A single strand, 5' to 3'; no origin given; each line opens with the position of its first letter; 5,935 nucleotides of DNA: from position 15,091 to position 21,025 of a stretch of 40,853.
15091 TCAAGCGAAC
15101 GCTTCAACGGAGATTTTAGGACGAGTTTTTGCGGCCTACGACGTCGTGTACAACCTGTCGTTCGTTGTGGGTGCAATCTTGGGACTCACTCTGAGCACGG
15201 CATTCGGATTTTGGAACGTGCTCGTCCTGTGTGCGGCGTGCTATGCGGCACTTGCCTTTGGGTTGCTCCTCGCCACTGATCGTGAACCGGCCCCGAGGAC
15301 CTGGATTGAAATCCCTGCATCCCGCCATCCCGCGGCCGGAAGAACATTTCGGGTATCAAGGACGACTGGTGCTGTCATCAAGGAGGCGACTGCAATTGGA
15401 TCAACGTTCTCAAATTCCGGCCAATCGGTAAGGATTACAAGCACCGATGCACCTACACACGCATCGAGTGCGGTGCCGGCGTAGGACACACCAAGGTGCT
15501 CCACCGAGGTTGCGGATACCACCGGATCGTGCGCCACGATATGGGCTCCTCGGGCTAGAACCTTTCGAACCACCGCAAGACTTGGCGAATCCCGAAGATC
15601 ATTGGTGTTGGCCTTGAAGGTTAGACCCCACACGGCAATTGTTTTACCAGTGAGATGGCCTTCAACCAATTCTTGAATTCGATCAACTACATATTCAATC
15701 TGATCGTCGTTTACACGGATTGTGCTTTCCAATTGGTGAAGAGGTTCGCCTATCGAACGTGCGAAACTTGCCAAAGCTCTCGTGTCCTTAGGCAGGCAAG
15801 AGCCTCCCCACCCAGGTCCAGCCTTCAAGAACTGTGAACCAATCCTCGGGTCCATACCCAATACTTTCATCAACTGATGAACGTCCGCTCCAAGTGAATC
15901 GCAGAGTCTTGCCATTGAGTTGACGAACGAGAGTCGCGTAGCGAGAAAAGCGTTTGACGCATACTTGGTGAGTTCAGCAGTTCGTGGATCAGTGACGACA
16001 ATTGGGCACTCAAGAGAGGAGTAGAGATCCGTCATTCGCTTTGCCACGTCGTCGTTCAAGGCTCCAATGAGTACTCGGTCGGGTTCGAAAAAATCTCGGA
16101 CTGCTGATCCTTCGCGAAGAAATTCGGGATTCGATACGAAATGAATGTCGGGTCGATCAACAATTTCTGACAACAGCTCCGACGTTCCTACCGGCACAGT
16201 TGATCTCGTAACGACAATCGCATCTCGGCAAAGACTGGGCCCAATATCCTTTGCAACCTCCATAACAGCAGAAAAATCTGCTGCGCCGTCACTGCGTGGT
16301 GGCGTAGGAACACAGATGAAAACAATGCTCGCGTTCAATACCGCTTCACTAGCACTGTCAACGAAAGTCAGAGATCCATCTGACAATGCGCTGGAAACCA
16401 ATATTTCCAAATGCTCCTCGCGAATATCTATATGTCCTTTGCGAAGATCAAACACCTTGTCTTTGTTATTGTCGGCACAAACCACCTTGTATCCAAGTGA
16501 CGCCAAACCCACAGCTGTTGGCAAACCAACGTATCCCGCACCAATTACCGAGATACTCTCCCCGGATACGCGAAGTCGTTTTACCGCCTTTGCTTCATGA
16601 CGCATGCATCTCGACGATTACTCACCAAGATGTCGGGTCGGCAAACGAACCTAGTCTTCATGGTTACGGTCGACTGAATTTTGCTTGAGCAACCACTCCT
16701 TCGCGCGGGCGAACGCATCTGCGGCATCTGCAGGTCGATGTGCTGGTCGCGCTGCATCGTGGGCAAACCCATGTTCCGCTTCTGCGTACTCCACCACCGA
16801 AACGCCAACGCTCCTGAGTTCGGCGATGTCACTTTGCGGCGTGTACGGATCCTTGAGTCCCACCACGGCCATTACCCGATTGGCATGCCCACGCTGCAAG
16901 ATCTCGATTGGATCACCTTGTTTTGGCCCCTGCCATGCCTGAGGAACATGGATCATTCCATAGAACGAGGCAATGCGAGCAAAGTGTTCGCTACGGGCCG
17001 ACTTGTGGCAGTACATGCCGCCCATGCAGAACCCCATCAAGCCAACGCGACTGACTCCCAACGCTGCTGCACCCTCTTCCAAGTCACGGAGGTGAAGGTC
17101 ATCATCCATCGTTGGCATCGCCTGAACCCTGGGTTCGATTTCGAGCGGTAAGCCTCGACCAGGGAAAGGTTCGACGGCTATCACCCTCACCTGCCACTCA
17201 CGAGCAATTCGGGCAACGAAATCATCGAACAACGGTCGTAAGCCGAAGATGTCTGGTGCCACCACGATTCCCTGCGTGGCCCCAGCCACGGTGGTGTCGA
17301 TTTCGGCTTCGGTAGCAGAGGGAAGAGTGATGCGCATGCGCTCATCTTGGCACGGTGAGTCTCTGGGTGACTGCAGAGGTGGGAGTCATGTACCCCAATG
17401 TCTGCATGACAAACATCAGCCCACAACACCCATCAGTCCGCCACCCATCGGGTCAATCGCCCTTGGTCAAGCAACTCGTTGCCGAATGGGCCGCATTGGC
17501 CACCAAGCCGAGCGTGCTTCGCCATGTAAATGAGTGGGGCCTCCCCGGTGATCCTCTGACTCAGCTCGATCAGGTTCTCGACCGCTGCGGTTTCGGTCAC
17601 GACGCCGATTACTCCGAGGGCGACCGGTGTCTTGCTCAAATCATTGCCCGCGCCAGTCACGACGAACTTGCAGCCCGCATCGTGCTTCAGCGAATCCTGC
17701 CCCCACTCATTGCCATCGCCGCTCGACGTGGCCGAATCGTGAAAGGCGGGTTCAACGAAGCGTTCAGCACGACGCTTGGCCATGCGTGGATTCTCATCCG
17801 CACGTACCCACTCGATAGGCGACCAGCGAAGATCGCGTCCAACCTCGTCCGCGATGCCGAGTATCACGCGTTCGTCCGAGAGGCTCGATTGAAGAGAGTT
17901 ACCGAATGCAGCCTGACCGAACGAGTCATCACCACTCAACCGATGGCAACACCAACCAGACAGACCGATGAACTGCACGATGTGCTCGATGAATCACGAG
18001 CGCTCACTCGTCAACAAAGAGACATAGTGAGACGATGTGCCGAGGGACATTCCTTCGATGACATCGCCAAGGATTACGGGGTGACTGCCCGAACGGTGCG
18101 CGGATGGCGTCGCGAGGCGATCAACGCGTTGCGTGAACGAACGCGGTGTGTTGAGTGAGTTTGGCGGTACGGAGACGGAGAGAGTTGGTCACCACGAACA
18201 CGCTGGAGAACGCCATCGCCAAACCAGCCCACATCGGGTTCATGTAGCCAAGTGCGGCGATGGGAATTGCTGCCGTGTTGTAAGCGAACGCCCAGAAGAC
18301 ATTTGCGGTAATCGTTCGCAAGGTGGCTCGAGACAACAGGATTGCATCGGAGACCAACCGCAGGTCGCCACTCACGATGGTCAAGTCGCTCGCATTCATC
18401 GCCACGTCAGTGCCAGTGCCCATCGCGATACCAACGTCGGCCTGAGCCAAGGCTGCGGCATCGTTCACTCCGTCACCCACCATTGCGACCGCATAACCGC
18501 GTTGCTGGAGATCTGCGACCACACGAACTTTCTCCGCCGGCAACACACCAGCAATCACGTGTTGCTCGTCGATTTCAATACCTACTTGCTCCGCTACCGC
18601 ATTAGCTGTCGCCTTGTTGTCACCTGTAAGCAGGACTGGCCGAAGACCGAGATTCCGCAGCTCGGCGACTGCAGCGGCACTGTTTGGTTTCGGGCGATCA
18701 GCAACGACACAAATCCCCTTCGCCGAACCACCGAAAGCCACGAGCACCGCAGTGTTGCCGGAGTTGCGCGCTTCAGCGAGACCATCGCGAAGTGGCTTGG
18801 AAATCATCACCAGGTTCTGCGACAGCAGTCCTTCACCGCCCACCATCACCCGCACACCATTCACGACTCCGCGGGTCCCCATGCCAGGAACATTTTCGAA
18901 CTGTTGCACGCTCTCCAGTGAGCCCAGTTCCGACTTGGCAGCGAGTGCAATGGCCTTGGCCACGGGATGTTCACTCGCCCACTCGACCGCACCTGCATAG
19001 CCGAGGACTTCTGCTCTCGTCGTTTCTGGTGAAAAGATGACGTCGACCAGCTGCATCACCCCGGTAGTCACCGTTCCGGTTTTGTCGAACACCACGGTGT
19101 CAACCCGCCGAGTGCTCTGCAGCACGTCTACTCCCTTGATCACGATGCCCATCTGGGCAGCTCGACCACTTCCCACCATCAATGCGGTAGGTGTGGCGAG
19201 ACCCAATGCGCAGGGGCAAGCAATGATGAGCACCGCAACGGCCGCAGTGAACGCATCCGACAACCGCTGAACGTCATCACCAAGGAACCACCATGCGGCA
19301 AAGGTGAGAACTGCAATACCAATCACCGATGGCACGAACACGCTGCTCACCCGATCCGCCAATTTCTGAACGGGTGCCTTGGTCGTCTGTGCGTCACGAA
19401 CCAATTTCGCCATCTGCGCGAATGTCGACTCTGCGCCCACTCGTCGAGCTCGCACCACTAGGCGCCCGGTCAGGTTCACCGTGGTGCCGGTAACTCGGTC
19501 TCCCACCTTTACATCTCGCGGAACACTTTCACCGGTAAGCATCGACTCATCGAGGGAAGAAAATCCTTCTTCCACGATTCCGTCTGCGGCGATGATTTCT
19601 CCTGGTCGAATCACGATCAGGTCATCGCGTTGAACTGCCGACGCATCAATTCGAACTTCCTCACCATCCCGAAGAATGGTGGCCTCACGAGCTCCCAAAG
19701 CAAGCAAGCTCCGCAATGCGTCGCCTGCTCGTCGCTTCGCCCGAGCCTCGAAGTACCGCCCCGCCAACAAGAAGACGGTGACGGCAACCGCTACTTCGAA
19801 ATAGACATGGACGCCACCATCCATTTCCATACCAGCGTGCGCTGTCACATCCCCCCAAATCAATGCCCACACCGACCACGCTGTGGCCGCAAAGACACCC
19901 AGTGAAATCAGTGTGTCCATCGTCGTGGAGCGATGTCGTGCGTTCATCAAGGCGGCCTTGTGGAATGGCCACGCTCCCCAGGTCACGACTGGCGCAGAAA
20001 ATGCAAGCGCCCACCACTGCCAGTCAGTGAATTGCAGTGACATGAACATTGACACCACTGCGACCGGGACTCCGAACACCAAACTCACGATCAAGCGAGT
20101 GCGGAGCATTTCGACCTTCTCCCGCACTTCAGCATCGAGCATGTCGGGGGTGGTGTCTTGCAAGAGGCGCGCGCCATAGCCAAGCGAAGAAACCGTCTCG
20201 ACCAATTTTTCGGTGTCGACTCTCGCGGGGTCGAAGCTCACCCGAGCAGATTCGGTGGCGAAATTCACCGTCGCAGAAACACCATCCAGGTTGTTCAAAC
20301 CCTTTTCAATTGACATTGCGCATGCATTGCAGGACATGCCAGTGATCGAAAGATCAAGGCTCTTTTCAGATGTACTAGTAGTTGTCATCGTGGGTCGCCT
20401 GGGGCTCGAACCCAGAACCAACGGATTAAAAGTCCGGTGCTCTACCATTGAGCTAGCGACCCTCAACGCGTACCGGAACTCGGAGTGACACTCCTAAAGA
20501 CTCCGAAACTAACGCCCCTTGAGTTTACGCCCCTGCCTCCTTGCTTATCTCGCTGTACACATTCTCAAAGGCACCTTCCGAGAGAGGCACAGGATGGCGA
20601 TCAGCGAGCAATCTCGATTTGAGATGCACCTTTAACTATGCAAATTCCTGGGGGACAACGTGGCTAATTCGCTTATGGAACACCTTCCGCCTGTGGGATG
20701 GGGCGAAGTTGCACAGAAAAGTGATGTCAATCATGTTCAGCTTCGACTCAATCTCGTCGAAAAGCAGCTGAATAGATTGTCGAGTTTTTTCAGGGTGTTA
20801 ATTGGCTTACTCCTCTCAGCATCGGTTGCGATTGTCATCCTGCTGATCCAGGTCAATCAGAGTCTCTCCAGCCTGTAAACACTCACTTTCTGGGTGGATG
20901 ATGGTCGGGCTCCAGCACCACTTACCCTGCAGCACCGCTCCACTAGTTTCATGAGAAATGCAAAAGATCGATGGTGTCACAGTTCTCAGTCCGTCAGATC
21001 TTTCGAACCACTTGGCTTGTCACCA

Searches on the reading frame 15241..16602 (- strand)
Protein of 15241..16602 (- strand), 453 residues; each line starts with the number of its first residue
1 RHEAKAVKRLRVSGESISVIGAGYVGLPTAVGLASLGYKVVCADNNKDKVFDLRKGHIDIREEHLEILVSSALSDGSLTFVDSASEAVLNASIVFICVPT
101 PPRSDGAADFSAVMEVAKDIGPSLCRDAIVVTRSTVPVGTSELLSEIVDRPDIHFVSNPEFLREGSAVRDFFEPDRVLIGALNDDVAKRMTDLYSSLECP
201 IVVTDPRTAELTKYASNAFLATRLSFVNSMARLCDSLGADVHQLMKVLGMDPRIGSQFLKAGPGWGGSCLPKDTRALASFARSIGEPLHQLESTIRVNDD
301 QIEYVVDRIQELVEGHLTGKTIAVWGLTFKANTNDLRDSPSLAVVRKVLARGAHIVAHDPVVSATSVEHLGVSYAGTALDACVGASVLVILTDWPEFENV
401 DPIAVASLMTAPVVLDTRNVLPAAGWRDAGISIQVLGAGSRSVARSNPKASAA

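Call 10: search_protein_families(library=pfam, proteins=[window:15241-16602:-], max_evalue=0.001)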
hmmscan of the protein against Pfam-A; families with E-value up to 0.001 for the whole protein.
window:15241-16602:- (453 aa): 6 families
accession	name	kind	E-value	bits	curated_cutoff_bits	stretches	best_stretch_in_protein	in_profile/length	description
PF03721.20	UDPG_MGDP_dh_N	-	2.2e-52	177.8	27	1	16-191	2-185/187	UDP-glucose/GDP-mannose dehydrogenase family, NAD binding domain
PF00984.24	UDPG_MGDP_dh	-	7.8e-35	119.3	25.4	1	207-299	1-93/94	UDP-glucose/GDP-mannose dehydrogenase family, central domain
PF03720.21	UDPG_MGDP_dh_C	-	4.1e-30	104.6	30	1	323-421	1-101/103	UDP-glucose/GDP-mannose dehydrogenase family, UDP binding domain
PF03446.21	NAD_binding_2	-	5.3e-08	33.5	21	1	17-159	2-118/161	NAD binding domain of 6-phosphogluconate dehydrogenase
PF03807.23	F420_oxidored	-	3.8e-05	24.6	21.6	0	17-100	2-69/94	NADP oxidoreductase coenzyme F420-dependent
PF01266.30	DAO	-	0.00044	20.3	27.9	0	18-45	3-30/353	FAD dependent oxidoreductase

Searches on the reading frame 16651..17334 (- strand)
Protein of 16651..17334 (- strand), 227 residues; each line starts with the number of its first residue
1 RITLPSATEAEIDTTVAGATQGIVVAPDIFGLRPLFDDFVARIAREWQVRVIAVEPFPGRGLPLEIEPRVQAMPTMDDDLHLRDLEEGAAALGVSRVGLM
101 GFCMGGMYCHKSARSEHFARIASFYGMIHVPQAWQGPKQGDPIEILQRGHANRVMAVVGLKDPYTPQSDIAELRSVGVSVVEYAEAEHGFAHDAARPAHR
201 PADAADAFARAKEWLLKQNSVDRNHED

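Call 10: search_protein_families(library=pfam, proteins=[window:16651-17334:-], max_evalue=0.001)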
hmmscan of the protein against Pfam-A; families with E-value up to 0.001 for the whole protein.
window:16651-17334:- (227 aa): 1 family
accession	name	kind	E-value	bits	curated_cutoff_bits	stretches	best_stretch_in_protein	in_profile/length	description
PF01738.24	DLH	-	5.3e-16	59.3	21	1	20-215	13-213/217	Dienelactone hydrolase family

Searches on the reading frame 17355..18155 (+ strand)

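Call 10: search_protein_families(library=pfam, proteins=[window:17355-18155:+], max_evalue=0.001)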
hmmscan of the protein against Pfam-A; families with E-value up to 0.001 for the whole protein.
window:17355-18155:+ (267 aa): 7 families
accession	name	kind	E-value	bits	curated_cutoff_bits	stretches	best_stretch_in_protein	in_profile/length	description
PF13384.12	HTH_23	-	9.1e-07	29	24.6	1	218-253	6-39/50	Homeodomain-like domain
PF13518.12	HTH_28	-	3.1e-05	24.4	25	1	222-254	3-35/52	Helix-turn-helix domain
PF00196.25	GerE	-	8.9e-05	22.5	23.5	1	216-255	2-41/57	Bacterial regulatory proteins, luxR family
PF08281.18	Sigma70_r4_2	-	0.00013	21.9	25.7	1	215-255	9-50/54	Sigma-70, region 4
PF13542.12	HTH_Tnp_ISL3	-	0.00024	20.9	27.4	0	221-251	17-46/51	Helix-turn-helix domain of transposase family ISL3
PF04545.22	Sigma70_r4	-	0.00025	20.9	24.1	1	217-261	5-50/50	Sigma-70, region 4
PF04218.19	CENP-B_N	-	0.00078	19.5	21.2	0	219-251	10-42/53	CENP-B N-terminal DNA-binding domain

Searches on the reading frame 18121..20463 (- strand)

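Call 10: search_protein_families(library=pfam, proteins=[window:18121-20463:-], max_evalue=0.001)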
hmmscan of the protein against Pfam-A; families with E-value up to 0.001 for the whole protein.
window:18121-20463:- (780 aa): 4 families
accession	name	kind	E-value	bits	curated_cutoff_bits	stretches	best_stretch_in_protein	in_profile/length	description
PF00122.25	E1-E2_ATPase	-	7.9e-57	192.1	28.1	1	257-437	3-180/181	E1-E2 ATPase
PF00702.32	Hydrolase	-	1.2e-33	117.5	26.4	1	454-676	1-191/191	haloacid dehalogenase-like hydrolase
PF00403.32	HMA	-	6.2e-15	55.8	24.8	1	38-96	2-61/62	Heavy-metal-associated domain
PF08282.18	Hydrolase_3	-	0.00026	21.2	20.9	0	658-698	205-245/255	haloacid dehalogenase-like hydrolase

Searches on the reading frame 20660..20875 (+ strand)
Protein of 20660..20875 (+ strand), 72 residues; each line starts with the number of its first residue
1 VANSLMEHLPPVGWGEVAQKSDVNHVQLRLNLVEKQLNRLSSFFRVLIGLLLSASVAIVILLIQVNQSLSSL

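Call 90: search_protein_families(library=pfam, proteins=[window:20660-20875:+], max_evalue=0.001)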
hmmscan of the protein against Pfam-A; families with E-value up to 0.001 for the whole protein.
window:20660-20875:+ (72 aa): 0 families

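Call 110: search_protein_families(library=phrogs, proteins=[window:20660-20875:+], max_evalue=0.001)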
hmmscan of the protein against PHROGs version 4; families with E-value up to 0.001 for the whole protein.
window:20660-20875:+ (72 aa): 0 families
